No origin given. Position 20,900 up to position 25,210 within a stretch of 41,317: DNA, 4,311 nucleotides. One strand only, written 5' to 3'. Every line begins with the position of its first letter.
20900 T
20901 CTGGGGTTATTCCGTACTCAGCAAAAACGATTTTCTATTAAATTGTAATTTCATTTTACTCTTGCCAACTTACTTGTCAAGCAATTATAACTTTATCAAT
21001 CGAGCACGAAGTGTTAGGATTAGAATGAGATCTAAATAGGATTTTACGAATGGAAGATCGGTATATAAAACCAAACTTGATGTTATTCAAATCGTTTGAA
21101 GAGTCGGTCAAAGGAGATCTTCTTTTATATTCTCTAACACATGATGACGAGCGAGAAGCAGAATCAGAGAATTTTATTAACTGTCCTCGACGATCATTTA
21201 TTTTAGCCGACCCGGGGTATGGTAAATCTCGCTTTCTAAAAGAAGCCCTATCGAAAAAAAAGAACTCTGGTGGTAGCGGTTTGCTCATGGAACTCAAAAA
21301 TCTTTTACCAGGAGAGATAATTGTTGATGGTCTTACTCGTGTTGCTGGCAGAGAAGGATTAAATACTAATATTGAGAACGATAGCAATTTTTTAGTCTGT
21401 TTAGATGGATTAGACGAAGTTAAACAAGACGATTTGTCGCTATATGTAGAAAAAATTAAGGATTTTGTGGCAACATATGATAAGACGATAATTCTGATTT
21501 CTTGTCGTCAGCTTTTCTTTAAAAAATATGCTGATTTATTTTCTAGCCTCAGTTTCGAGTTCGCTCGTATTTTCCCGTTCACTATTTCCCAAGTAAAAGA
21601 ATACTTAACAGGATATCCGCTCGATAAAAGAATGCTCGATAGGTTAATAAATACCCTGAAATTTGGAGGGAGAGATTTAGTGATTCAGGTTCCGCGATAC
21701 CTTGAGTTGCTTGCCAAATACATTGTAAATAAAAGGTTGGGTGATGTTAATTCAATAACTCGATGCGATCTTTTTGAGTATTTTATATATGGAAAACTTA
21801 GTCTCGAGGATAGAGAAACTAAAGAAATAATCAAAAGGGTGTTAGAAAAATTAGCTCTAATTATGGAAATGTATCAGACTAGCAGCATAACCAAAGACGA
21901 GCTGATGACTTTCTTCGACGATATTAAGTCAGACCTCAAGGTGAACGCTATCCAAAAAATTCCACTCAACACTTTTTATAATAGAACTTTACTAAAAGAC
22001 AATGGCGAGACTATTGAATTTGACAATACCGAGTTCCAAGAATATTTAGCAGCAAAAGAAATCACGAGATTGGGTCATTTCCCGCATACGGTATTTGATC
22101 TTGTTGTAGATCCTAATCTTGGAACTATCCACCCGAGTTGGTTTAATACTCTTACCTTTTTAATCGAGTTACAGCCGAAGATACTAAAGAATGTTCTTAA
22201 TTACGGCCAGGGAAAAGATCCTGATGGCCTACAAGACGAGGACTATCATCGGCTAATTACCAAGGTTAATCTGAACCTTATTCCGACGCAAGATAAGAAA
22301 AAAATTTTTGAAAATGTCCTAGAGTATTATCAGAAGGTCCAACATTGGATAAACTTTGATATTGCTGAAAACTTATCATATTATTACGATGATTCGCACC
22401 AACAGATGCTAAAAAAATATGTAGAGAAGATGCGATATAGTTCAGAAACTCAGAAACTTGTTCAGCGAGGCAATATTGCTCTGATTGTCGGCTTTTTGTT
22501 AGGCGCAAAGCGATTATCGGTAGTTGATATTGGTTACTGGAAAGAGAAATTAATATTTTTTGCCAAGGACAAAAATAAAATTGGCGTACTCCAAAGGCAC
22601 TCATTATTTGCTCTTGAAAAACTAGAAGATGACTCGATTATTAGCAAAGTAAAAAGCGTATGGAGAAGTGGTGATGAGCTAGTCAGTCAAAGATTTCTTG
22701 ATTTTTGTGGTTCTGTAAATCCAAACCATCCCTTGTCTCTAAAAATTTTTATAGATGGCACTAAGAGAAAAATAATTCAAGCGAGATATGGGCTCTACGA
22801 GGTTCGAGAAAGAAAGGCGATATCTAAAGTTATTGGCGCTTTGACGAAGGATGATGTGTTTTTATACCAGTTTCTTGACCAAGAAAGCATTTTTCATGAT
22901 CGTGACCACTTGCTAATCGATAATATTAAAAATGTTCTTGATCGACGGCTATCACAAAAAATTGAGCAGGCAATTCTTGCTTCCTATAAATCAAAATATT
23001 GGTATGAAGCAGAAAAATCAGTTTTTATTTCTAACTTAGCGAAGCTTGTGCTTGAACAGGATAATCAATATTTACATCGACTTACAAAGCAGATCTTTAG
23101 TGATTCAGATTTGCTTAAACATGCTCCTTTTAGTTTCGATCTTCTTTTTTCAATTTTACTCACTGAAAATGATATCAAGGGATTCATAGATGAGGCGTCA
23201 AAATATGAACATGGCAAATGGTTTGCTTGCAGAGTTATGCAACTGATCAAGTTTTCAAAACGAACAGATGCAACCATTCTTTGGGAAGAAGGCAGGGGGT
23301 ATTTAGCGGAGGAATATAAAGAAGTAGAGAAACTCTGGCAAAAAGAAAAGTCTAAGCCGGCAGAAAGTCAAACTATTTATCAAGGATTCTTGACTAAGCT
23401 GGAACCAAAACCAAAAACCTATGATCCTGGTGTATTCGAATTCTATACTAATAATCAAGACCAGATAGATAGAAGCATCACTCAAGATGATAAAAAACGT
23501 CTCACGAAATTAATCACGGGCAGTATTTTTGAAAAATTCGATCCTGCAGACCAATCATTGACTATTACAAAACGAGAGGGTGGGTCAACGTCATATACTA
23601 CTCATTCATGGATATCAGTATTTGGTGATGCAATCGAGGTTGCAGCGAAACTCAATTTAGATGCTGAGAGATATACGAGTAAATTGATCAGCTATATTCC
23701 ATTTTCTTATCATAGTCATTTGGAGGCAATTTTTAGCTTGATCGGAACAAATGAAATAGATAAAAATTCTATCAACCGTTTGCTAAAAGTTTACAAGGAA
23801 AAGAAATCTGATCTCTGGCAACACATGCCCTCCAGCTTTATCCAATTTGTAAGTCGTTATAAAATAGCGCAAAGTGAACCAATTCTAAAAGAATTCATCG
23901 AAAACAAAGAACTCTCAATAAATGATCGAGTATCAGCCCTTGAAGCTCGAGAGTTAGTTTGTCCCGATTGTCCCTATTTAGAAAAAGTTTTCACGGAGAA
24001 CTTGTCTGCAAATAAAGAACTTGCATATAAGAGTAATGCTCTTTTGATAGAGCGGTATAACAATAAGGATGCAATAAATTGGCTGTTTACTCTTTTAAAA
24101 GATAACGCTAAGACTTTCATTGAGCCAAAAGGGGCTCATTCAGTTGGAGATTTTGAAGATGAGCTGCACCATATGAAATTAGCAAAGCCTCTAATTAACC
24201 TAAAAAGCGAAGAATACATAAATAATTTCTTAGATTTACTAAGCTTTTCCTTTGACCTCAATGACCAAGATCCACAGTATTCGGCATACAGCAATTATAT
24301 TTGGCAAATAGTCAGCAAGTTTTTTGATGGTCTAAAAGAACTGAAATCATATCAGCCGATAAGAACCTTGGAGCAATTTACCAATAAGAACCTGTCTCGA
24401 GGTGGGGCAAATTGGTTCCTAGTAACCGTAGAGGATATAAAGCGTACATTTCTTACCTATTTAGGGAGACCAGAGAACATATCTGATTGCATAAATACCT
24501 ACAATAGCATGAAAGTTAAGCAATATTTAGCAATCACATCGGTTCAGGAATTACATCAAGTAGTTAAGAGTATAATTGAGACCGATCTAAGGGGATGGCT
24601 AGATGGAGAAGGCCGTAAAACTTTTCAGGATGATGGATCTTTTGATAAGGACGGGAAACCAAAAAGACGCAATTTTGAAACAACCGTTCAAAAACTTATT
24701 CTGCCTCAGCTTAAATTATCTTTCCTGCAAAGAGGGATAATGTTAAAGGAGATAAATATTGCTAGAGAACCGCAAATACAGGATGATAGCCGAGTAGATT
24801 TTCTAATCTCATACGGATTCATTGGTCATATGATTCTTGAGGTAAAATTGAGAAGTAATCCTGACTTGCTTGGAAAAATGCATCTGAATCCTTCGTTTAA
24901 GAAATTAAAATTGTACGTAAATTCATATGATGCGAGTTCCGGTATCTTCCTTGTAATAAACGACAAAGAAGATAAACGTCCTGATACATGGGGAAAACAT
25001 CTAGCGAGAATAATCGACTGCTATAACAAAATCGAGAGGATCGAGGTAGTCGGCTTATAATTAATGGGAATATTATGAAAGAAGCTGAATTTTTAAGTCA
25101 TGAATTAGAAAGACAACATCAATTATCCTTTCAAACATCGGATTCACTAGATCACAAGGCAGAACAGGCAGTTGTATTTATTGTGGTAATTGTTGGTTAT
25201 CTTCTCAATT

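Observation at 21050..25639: Candidate anti-phage module: NACHT/STAND NTPase + small 3-TM protein + tiny acidic ORF, embedded among phage genes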

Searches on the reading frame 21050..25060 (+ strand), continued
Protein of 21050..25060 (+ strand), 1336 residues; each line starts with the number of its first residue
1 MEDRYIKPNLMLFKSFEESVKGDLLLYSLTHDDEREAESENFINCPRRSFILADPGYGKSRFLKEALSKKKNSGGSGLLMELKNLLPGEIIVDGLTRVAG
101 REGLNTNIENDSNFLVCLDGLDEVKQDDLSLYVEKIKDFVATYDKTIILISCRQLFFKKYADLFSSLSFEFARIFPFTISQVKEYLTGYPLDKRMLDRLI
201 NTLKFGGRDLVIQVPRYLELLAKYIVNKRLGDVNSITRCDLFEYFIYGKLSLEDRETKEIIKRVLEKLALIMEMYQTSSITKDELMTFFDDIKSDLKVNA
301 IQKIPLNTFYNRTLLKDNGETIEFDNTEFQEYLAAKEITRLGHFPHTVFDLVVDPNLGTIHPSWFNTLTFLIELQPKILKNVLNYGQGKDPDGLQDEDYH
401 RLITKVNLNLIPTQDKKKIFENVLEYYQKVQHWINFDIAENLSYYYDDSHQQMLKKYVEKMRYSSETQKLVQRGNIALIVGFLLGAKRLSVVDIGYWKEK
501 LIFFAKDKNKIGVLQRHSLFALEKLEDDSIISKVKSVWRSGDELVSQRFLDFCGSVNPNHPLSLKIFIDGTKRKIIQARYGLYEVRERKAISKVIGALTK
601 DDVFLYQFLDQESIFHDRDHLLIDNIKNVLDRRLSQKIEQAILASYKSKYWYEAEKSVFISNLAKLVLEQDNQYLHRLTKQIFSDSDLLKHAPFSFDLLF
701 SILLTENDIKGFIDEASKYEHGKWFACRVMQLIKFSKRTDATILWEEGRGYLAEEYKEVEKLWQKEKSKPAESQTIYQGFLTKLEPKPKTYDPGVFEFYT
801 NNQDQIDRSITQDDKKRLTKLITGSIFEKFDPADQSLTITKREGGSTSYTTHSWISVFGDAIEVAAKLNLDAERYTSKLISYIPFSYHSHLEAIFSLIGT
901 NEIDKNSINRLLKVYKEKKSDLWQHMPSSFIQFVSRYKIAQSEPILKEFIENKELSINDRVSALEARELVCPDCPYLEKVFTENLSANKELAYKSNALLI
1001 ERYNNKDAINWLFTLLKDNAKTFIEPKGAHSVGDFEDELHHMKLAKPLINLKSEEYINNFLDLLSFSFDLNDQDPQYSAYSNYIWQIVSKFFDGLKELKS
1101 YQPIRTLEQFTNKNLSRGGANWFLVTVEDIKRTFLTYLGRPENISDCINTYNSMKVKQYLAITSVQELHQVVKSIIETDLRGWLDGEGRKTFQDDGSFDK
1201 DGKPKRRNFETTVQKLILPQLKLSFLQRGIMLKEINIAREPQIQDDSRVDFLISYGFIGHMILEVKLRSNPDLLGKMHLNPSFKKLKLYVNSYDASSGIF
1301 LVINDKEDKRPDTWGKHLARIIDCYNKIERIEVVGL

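Call 69: search_protein_families(library=ncbifam, proteins=[L039:6001-10074:+, L053:5983-10062:+, L056:6001-10098:+, L059:5890-9813:+, L062:5977-9990:+, L066:3037-7008:+, L070:5848-9951:+], max_evalue=0.00001)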
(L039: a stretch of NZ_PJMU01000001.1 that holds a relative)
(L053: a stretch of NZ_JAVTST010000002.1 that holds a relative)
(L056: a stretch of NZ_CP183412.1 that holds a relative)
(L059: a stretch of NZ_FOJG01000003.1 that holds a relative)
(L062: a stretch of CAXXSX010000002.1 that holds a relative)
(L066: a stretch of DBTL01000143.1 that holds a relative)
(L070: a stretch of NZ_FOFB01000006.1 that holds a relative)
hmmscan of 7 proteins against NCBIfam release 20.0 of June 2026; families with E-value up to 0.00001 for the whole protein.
L039:6001-10074:+ (1358 aa): 2 families
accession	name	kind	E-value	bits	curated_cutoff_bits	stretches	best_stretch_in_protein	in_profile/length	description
NF058534.1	antiphage_HyoA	equivalog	6.9e-10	37.2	1200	0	30-174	18-148/1430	NACHT domain-containing antiphage protein HyoA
NF058535.1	antiphage_EruA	equivalog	8.3e-08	30.8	1000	0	58-89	27-58/1318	NACHT domain-containing antiphage protein EruA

L053:5983-10062:+ (1360 aa): 1 family
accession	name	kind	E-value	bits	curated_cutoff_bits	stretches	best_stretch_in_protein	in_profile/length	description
NF058535.1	antiphage_EruA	equivalog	6.7e-08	31.1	1000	1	41-141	13-109/1318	NACHT domain-containing antiphage protein EruA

L056:6001-10098:+ (1366 aa): 1 family
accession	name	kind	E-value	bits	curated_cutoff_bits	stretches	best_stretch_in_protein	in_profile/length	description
NF058535.1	antiphage_EruA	equivalog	3.6e-08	32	1000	1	36-248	14-215/1318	NACHT domain-containing antiphage protein EruA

L059:5890-9813:+ (1308 aa): 1 family
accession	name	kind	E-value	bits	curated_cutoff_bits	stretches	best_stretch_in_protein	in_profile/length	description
NF058535.1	antiphage_EruA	equivalog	8e-10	37.5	1000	1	36-243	17-218/1318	NACHT domain-containing antiphage protein EruA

L062:5977-9990:+ (1338 aa): 2 families
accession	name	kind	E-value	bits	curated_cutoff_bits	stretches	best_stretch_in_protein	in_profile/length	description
NF058535.1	antiphage_EruA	equivalog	7.4e-10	37.6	1000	0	121-278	58-213/1318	NACHT domain-containing antiphage protein EruA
NF058534.1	antiphage_HyoA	equivalog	1.3e-09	36.3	1200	1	1162-1303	1242-1379/1430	NACHT domain-containing antiphage protein HyoA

L066:3037-7008:+ (1324 aa): 1 family
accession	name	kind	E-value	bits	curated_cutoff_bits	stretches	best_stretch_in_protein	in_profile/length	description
NF058535.1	antiphage_EruA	equivalog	8.1e-08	30.9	1000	1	46-199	10-160/1318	NACHT domain-containing antiphage protein EruA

L070:5848-9951:+ (1368 aa): 2 families
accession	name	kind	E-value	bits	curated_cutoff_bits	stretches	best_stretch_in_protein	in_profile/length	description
NF058534.1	antiphage_HyoA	equivalog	4.7e-09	34.4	1200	0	32-167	24-150/1430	NACHT domain-containing antiphage protein HyoA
NF058535.1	antiphage_EruA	equivalog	3.6e-08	32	1000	0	43-68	20-45/1318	NACHT domain-containing antiphage protein EruA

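Call 94: search_dna_similar(query=window:21050-25057:+, collection=plasmids, mode=protein, max_rows=10)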
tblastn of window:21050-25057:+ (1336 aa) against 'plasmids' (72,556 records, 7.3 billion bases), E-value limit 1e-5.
Records with a match: 8; places in all: 8; records where one place covers at least 80% of the query: 1.
Best place of each record, by identity: <60% 8.
By first word of the organism name: Bacillus 6; Arcobacter 2.
By predicted mobility (MOB-suite, as given by PLSDB): non-mobilizable 8.
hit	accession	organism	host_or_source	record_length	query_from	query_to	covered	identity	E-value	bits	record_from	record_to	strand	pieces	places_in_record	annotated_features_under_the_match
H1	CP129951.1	Arcobacter sp. DSM 115972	animal,chicken meat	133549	52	1336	96%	24.4%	5e-80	299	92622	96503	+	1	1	hypothetical protein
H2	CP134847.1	Arcobacter sp. AZ-2023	food,chicken meat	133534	52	1336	68%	27.5%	2e-42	321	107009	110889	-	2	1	hypothetical protein (x2)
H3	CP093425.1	Bacillus pacificus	cell culture,sufu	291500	6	440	33%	23.4%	3e-6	60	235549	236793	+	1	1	hypothetical protein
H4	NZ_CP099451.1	Bacillus pacificus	chicken,assembly Genome,intestine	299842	6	440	33%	23.4%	3e-6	60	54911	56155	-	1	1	hypothetical protein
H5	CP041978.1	Bacillus pacificus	Homo sapiens,stool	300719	6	440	33%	23.4%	3e-6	60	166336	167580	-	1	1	hypothetical protein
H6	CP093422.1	Bacillus paranthracis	cell culture,sufu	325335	6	440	33%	23.4%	3e-6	60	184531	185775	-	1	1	hypothetical protein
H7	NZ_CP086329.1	Bacillus pacificus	single cell culture,sludge from ...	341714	6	440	33%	23.4%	3e-6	60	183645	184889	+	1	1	hypothetical protein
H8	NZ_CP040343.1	Bacillus cereus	Apostichopus japonicus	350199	6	440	33%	23.4%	3e-6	60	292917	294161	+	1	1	hypothetical protein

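Call 97: search_dna_similar(query=window:21050-25057:+, collection=phages, mode=protein, max_rows=8)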
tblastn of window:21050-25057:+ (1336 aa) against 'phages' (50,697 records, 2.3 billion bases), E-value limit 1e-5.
No match.

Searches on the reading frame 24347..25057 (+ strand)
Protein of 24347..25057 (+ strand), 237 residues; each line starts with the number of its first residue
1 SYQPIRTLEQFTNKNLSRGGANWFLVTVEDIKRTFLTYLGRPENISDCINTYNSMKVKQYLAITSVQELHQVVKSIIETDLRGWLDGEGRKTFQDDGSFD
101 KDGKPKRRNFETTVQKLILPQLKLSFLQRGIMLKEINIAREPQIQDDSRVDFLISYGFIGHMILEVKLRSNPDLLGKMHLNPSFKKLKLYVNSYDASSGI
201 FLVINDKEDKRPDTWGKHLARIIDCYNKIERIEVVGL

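Call 33: predict_structure(alignment_id=A2)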
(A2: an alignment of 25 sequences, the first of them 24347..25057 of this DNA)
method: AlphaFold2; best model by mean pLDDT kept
length: 237 residues; sequences in the alignment: 25
mean_pLDDT: 86.5   pTM: 0.70
mean pLDDT of the five models: 86.5, 85.8, 85.0, 84.1, 83.1
residues with pLDDT >= 90: 132; 70-90: 77; 50-70: 28; < 50: 0
segments of 3 or more residues with pLDDT < 50: none
pLDDT, mean of each block of 10 residues (from residue 1): 87 92 90 79 72 60 87 97 91 71 68 91 94 90 80 88 94 93 94 93 88 87 96 96
secondary structure, 60 per line:
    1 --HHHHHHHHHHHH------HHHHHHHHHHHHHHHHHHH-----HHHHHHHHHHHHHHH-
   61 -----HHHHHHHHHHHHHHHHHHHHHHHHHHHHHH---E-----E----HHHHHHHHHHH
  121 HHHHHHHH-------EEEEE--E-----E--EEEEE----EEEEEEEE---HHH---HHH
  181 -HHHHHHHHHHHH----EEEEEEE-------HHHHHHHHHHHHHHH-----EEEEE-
elements in order: H3-14 H21-39 H45-59 H66-95 H110-128 E136-140 E152-156 E161-168 H182-193 E198-204 H212-226 E232-236

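Call 37: fold_search(model_id=the predicted structure, library=pdb)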
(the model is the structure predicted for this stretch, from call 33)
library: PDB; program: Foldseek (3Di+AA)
matches with E <= 10: 893; with E <= 0.001: 0
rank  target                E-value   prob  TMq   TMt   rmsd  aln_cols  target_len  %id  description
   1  9ibq_A                1.9e-03  0.99  0.34  0.29   5.5       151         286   12  Structure of BstEII with DNA substrate (released 2026-03-04)
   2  4ic1_D                1.0e-02  0.63  0.19  0.22  10.3       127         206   18  Crystal structure of SSO0001 (released 2013-01-16)
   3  9bgk_F                1.3e-02  0.82  0.22  0.06   6.9        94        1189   13  Structure of V.cholera DdmDE (2D:1E) in complex with DNA (released 2024-10-23)
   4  6ut7_G                2.2e-02  0.90  0.27  0.16   7.9       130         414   12  Fitted model for the tetradecameric assembly of Thermococcus gammatolerans McrB AAA+ hexamers with bound McrC (released 2020-10-21)
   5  2vld_A                2.5e-02  0.92  0.25  0.26   5.9       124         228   17  crystal structure of a repair endonuclease from Pyrococcus abyssi (released 2009-05-19)
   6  2gb7_A                2.6e-02  0.75  0.25  0.21   7.7       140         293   12  Metal-depleted Ecl18kI in complex with uncleaved, modified DNA (released 2006-06-20)
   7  2gb7_B                2.8e-02  0.77  0.26  0.22   6.4       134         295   13  Metal-depleted Ecl18kI in complex with uncleaved, modified DNA (released 2006-06-20)
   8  2ziw_A                3.2e-02  0.69  0.21  0.19   6.6       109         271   16  Crystal structure of the Mus81-Eme1 complex (released 2008-04-29)
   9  3dnx                  4.1e-02  0.97  0.23  0.35   4.5        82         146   15  SPO1766 protein of unknown function from Silicibacter pomeroyi. (released 2008-09-02)
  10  6ut6_G                4.1e-02  0.54  0.23  0.17   9.6       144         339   14  Cryo-EM structure of the Escherichia coli McrBC complex (released 2020-10-21)
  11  2fqz_A                4.1e-02  0.33  0.26  0.23  12.2       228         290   14  Metal-depleted Ecl18kI in complex with uncleaved DNA (released 2006-06-20)
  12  2fqz_B                4.4e-02  0.75  0.27  0.23   6.1       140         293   13  Metal-depleted Ecl18kI in complex with uncleaved DNA (released 2006-06-20)
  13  2fqz_C                4.4e-02  0.63  0.25  0.21   6.2       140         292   11  Metal-depleted Ecl18kI in complex with uncleaved DNA (released 2006-06-20)
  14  7sjr_A                5.3e-02  0.28  0.20  0.07  15.0       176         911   10  Cryo-EM structure of AdnA-AdnB(W325A) in complex with DNA and AMPPNP (released 2021-12-22)
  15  9f9l_A                5.7e-02  0.80  0.23  0.27   5.8        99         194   15  Crystal structure of MUS81-EME1 bound by compound 16. (released 2024-07-03)
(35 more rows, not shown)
